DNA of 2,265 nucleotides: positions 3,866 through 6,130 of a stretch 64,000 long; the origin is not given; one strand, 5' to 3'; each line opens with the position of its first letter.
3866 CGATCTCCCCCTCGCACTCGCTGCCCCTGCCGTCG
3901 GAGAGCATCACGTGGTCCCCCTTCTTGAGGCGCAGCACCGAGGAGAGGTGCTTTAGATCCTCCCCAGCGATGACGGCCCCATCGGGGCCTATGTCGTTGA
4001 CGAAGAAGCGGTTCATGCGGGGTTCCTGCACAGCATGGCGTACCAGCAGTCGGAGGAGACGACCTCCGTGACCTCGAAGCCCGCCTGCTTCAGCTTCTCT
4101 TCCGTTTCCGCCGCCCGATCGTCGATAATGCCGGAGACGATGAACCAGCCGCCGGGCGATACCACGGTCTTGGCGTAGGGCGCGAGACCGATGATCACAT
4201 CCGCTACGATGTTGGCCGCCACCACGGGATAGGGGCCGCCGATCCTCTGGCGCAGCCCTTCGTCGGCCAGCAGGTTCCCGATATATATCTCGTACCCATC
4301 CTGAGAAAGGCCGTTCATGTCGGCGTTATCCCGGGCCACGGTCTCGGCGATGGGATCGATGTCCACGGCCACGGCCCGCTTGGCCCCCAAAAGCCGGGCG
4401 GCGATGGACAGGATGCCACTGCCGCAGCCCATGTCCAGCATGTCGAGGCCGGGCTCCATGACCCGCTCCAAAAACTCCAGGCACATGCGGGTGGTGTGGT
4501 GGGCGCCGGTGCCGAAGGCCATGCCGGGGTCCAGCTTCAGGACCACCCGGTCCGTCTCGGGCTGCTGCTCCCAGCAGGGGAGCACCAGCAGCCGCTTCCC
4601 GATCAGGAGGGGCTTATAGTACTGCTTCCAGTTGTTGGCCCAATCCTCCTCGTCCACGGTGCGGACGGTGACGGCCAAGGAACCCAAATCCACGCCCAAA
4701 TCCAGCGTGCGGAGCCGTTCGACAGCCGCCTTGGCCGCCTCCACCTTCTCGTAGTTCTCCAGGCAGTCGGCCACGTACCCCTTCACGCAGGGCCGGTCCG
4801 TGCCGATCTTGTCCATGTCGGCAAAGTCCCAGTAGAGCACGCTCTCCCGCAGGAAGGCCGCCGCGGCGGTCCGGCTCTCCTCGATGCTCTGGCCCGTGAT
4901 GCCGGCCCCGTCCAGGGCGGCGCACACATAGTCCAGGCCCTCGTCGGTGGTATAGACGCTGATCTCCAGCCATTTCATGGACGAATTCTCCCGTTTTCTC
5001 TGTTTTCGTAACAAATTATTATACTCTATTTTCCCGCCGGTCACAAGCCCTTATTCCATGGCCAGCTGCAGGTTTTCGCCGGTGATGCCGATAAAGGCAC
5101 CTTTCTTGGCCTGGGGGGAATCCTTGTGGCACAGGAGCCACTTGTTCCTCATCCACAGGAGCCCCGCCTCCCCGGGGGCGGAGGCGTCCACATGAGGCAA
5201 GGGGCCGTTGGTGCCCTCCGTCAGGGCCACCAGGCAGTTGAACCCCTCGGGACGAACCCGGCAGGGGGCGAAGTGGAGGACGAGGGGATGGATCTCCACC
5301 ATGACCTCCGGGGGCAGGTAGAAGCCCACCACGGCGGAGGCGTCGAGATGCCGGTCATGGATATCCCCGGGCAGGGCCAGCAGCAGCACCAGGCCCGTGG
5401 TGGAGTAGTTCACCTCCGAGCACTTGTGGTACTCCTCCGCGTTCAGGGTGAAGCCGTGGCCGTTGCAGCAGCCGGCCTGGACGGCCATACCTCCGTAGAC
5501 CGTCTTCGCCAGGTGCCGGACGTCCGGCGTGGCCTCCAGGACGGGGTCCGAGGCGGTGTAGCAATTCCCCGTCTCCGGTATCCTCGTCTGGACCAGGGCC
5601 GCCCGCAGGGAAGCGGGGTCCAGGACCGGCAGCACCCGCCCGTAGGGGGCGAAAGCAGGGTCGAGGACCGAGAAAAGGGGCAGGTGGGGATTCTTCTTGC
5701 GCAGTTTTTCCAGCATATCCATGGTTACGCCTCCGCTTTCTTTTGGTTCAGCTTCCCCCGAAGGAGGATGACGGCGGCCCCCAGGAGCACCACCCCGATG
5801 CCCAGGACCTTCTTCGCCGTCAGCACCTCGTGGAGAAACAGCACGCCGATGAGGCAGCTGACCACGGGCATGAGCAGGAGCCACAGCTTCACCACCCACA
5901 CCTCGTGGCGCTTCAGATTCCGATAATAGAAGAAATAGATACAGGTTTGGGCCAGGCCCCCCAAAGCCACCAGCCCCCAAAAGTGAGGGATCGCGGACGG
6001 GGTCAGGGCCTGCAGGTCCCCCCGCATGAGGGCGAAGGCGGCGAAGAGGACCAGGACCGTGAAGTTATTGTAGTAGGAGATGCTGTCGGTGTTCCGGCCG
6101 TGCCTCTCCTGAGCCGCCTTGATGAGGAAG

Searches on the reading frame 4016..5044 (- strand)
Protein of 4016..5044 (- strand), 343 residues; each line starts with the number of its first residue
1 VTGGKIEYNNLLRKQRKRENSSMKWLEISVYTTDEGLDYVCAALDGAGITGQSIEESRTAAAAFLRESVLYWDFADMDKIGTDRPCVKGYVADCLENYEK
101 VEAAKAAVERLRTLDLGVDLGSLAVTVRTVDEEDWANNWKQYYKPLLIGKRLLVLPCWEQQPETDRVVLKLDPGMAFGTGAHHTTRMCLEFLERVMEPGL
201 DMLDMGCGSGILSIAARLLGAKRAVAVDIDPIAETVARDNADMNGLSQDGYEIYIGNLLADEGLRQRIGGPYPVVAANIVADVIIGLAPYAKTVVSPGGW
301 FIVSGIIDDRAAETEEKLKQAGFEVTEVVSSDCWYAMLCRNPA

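Call 7: search_protein_families(library=pfam, proteins=[window:4016-5044:-])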
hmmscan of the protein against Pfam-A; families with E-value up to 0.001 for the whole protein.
window:4016-5044:- (343 aa): 7 families
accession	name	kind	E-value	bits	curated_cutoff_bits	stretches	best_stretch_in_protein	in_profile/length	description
PF06325.19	PrmA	-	7.9e-82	275.5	22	1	24-340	1-294/296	Ribosomal protein L11 methyltransferase (PrmA)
PF05175.20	MTS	-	1.4e-06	28.5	23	1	184-261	19-93/170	Methyltransferase small domain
PF13847.12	Methyltransf_31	-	2.5e-05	24.4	27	1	198-259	3-64/145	Methyltransferase domain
PF13489.12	Methyltransf_23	-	2.7e-05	24.4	27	1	182-237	3-60/164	Methyltransferase domain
PF01135.25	PCMT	-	4e-05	23.9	20.3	1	181-249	58-124/210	Protein-L-isoaspartate(D-aspartate) O-methyltransferase (PCMT)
PF13649.12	Methyltransf_25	-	7.3e-05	23.8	27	1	203-246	2-46/97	Methyltransferase domain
PF08241.18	Methyltransf_11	-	0.00039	21.5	21.2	0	203-246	1-43/95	Methyltransferase domain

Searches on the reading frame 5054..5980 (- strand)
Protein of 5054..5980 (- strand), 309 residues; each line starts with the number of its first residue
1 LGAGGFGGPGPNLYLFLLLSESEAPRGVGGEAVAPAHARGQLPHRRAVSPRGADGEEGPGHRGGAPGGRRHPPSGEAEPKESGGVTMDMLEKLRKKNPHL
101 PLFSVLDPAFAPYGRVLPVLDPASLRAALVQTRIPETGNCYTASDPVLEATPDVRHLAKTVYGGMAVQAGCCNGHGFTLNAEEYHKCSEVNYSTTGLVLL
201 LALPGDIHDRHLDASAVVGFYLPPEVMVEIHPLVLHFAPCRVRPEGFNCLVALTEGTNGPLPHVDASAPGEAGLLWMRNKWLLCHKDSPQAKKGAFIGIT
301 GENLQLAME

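Call 7: search_protein_families(library=pfam, proteins=[window:5054-5980:-])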
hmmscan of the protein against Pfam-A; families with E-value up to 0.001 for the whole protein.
window:5054-5980:- (309 aa): 1 family
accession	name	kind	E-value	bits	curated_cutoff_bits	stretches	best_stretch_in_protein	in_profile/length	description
PF16161.11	DUF4867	-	2.2e-60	204.1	28.7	1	104-304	3-201/201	Domain of unknown function (DUF4867)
